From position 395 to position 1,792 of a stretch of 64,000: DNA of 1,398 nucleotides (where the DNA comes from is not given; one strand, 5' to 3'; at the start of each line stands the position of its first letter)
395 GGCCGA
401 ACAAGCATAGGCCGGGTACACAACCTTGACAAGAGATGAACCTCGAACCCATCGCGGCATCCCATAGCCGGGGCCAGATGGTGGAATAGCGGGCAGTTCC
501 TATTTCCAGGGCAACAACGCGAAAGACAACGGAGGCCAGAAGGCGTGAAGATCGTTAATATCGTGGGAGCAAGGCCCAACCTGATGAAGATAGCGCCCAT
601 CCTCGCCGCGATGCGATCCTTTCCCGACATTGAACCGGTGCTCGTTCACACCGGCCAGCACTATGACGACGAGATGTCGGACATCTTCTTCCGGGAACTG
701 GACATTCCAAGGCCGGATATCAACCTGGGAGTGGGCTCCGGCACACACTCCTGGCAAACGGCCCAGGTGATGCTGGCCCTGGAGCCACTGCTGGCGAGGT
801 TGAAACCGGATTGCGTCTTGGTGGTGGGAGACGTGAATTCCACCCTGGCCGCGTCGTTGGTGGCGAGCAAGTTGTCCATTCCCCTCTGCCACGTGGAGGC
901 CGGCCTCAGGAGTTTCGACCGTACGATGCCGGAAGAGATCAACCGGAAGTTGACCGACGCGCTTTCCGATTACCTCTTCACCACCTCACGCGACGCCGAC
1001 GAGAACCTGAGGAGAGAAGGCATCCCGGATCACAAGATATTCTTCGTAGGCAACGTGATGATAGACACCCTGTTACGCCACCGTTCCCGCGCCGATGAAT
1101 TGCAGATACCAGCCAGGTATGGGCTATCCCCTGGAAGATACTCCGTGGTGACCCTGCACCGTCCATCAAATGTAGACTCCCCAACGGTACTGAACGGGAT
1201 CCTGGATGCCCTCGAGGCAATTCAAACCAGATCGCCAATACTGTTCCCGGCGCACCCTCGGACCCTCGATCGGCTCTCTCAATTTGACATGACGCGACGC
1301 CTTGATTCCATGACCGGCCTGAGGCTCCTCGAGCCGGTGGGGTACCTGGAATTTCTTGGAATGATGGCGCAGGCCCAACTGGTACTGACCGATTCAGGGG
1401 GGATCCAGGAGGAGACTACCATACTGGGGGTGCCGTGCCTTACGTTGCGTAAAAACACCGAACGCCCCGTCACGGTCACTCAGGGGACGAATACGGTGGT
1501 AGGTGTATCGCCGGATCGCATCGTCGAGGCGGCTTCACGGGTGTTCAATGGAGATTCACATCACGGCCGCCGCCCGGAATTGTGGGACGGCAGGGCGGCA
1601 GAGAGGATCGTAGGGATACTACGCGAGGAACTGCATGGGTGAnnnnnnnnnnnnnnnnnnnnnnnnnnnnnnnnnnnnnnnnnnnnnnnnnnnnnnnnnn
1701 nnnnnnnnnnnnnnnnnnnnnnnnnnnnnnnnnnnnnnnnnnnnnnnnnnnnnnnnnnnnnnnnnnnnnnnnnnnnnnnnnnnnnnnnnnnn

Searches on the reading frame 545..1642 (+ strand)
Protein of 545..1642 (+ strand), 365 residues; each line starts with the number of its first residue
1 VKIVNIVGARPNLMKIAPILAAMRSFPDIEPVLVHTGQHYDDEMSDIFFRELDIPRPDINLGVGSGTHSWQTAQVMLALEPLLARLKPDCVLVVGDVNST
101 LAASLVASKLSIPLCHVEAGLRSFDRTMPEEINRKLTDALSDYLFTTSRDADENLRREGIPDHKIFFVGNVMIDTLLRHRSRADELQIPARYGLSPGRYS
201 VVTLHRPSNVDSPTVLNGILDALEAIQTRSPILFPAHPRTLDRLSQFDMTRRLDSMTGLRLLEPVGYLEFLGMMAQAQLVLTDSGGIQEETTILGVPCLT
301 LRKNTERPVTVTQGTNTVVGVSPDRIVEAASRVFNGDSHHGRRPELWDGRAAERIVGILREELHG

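Call 54: find_encoding_contigs(protein=window:545-1642:+, flank=10000, max_places=1)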
Protein window:545-1642:+ (365 aa): 1 contig read that carries it; 1 place shown.
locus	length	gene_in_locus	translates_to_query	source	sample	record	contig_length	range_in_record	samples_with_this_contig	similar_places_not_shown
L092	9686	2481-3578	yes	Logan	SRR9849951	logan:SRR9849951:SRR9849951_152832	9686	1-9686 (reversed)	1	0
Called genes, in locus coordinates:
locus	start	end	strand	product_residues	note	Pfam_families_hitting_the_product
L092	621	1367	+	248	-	PF00795:CN_hydrolase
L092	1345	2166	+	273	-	PF02540:NAD_synthase, PF03054:tRNA_Me_trans (faint), PF06508:QueC (faint)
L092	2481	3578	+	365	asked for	PF02350:Epimerase_2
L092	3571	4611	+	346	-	PF04007:DUF354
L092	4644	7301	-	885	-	PF17900:Peptidase_M1_N, PF01433:Peptidase_M1, PF11838:ERAP1_C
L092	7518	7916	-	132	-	PF01042:Ribonuc_L-PSP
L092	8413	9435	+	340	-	-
